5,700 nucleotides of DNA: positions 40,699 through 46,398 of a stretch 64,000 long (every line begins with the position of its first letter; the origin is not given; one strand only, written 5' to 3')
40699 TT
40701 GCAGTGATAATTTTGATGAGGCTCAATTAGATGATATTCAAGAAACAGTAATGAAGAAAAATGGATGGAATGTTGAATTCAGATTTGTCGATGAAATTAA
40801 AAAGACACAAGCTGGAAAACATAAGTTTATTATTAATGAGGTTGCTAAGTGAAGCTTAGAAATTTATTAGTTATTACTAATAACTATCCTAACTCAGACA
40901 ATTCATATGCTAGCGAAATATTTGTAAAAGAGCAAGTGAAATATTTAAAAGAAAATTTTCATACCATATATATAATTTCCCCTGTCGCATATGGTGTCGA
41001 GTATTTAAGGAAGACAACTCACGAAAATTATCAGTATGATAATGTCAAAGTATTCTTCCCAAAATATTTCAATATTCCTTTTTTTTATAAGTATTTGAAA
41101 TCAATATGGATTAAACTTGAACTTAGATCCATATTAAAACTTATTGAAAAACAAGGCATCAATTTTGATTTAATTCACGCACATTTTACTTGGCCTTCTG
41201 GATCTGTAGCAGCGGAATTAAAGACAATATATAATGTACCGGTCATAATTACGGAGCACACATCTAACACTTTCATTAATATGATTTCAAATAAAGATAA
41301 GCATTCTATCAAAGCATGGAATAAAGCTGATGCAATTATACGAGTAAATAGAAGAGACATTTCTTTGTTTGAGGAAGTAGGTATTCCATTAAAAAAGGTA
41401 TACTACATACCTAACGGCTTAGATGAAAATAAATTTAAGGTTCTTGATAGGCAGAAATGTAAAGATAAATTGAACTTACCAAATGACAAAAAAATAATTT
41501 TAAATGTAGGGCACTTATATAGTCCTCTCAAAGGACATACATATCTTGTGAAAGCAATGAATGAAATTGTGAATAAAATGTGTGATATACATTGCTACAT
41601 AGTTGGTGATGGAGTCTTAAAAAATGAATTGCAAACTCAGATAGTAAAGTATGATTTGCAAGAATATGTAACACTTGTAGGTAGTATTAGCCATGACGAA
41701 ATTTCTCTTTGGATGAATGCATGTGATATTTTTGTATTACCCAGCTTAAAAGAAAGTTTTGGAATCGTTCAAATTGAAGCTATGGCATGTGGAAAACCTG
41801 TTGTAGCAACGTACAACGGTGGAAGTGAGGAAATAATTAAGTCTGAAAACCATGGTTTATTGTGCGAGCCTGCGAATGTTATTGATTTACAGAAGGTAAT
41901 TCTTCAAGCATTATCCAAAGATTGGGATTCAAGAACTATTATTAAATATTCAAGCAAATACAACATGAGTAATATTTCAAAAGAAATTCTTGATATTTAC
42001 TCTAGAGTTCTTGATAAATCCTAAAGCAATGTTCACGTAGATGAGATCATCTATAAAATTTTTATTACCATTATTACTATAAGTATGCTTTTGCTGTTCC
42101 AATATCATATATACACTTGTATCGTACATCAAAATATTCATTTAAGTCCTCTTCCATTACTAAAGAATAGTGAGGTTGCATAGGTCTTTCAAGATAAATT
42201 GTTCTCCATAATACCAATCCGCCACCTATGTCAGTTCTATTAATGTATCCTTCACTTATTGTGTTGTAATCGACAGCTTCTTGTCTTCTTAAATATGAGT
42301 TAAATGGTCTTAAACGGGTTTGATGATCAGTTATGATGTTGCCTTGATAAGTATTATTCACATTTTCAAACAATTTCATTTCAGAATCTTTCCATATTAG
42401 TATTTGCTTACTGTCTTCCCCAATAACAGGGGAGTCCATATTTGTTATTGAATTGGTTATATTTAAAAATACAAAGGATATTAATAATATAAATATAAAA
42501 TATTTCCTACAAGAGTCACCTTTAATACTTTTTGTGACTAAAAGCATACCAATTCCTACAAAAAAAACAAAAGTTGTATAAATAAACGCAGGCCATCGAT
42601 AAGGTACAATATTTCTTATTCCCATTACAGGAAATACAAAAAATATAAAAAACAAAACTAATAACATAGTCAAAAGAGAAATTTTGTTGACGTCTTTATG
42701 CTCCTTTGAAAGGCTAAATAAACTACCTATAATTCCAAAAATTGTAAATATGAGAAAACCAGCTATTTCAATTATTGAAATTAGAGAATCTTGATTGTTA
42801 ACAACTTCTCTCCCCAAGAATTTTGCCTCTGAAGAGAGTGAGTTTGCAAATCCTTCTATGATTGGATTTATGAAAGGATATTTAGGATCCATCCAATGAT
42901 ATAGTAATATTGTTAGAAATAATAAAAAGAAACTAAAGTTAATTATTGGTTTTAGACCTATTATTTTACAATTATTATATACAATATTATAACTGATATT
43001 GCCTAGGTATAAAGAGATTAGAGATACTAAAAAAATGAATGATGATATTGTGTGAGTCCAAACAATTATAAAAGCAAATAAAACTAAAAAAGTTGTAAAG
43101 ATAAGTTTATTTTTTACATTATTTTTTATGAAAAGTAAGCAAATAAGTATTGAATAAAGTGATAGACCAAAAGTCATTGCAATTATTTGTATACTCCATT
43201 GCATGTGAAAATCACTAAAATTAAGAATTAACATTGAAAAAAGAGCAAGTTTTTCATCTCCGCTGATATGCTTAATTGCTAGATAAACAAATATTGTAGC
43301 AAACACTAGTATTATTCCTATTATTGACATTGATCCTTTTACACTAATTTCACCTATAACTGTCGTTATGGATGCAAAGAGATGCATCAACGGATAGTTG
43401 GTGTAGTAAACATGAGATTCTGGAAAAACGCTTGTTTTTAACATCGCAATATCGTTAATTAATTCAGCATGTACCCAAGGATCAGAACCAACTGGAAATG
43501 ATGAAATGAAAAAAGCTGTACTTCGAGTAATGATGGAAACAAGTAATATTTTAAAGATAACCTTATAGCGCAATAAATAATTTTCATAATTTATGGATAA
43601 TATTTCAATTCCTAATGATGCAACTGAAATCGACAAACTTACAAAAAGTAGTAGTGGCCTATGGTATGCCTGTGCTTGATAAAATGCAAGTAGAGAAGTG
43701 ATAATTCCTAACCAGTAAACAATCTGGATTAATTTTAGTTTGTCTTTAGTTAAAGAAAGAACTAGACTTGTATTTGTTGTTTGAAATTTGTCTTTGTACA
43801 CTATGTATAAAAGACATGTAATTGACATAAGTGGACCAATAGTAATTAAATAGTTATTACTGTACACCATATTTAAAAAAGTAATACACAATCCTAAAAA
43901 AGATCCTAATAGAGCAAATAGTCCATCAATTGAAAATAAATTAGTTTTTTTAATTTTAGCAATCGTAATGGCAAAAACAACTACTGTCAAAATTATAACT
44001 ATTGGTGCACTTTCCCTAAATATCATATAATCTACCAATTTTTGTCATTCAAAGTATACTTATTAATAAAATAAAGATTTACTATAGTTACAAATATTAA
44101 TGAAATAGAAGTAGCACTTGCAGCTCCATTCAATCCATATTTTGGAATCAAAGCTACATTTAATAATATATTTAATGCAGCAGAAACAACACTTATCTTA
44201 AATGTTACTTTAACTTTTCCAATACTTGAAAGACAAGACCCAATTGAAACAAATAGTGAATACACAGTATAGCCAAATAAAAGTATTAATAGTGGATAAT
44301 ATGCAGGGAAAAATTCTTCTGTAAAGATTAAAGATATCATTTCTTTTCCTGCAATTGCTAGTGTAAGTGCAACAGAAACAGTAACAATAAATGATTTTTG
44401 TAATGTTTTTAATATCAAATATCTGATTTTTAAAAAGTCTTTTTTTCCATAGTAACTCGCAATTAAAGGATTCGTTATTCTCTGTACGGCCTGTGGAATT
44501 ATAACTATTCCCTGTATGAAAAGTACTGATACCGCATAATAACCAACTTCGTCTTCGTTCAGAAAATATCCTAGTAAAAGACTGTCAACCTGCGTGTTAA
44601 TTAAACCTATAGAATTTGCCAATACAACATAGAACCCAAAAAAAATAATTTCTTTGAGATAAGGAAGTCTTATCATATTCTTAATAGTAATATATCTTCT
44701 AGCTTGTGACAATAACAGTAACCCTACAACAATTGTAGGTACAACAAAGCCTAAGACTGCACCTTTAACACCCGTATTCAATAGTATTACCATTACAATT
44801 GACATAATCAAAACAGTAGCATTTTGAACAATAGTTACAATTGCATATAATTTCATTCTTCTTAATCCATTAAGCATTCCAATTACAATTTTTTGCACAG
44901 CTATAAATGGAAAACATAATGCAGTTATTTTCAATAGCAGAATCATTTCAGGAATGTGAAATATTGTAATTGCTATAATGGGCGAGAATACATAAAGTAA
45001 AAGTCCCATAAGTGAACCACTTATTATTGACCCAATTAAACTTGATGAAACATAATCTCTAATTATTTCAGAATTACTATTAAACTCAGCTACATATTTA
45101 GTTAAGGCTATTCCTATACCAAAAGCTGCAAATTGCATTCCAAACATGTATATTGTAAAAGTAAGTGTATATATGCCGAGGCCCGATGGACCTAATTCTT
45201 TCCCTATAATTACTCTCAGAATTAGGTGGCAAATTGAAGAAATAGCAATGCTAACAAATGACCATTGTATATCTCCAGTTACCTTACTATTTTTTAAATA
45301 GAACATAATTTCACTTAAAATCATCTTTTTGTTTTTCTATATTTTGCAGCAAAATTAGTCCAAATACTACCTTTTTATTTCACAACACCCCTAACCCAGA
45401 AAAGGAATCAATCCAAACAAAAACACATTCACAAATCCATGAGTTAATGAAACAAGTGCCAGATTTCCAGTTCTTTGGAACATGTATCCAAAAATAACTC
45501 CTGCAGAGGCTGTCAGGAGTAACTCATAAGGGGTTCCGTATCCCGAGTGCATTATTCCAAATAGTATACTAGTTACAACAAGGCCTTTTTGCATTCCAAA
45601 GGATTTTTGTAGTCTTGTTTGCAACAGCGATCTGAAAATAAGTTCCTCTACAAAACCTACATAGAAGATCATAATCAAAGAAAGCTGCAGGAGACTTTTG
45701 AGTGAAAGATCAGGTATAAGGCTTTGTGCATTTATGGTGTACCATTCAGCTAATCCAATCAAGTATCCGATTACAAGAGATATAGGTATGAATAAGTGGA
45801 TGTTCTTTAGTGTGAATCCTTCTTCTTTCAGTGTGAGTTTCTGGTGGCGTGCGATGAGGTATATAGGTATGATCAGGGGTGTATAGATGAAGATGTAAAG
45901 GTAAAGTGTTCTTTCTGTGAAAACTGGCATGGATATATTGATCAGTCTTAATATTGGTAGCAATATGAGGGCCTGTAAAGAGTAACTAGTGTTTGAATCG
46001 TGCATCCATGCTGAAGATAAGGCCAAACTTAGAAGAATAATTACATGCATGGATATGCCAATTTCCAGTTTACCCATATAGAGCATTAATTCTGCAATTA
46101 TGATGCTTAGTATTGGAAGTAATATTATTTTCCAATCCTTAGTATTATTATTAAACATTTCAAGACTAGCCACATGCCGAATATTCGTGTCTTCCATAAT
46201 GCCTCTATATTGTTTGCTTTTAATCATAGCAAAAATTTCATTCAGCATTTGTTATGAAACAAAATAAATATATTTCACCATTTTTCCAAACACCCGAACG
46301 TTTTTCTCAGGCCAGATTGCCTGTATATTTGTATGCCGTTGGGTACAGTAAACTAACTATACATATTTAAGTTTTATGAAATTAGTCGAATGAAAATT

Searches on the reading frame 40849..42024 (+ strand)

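Call 82: search_protein_families(library=pfam, proteins=[window:40849-42024:+], max_evalue=0.00001)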
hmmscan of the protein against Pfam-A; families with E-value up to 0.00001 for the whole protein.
window:40849-42024:+ (391 aa): 5 families
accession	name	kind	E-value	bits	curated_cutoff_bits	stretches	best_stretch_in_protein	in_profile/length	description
PF00534.26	Glycos_transf_1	-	1.1e-39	136.2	26.4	1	201-368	2-169/172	Glycosyl transferases group 1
PF13692.12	Glyco_trans_1_4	-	1.1e-34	120.2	27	1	215-356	2-141/142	Glycosyl transferases group 1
PF13439.12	Glyco_transf_4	-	4.1e-18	66.4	28.5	1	23-194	5-169/170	Glycosyltransferase Family 4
PF20706.3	GT4-conflict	-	3.4e-08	33.3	26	1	211-336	194-326/385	Family 4 Glycosyltransferase in conflict systems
PF13579.12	Glyco_trans_4_4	-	3.7e-06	27.8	29.7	0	93-190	64-158/158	Glycosyl transferase 4-like domain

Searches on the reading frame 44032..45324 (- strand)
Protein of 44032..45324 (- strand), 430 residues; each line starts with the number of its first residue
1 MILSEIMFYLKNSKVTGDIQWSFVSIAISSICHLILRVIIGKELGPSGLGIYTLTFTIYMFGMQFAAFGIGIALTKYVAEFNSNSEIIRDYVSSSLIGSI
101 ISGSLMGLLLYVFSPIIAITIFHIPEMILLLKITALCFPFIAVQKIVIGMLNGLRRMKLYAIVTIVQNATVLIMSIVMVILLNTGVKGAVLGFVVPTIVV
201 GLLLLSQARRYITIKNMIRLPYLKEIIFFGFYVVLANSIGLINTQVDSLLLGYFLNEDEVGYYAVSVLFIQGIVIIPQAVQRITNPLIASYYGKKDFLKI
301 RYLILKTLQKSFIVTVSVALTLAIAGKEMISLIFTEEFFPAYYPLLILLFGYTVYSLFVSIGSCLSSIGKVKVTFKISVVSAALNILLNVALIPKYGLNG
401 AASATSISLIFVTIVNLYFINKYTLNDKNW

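Call 82: search_protein_families(library=pfam, proteins=[window:44032-45324:-], max_evalue=0.00001)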
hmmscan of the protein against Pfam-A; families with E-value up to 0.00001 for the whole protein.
window:44032-45324:- (430 aa): 4 families
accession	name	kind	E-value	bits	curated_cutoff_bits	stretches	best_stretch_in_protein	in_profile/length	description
PF01943.22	Polysacc_synt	-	2.6e-29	102.9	28.2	1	19-265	5-246/274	Polysaccharide biosynthesis protein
PF13440.11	Polysacc_synt_3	-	1.5e-21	77.3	23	1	44-339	6-289/293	Polysaccharide biosynthesis protein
PF01554.23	MatE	-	4.9e-14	52.8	24.9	2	243-390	12-160/161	MatE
PF03023.19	MurJ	-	4.6e-09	35.8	27.4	1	128-423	98-402/451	Lipid II flippase MurJ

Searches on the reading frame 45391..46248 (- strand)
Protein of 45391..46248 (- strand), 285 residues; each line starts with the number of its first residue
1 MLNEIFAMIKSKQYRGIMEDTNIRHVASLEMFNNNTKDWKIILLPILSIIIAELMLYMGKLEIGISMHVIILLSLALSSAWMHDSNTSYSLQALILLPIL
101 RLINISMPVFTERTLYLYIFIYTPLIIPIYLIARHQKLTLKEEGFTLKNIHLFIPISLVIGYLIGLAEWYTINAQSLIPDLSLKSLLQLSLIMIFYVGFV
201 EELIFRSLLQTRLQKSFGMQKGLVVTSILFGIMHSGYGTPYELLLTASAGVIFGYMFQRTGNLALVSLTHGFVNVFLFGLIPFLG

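Call 24: search_protein_families(library=pfam, proteins=[window:45391-46248:-], max_evalue=0.01)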
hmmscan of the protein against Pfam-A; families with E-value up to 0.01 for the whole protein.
window:45391-46248:- (285 aa): 1 family
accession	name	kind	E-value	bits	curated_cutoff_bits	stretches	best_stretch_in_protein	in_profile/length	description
PF02517.21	Rce1-like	-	2.7e-20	72.9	22.4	1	187-276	5-93/93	Type II CAAX prenyl endopeptidase Rce1-like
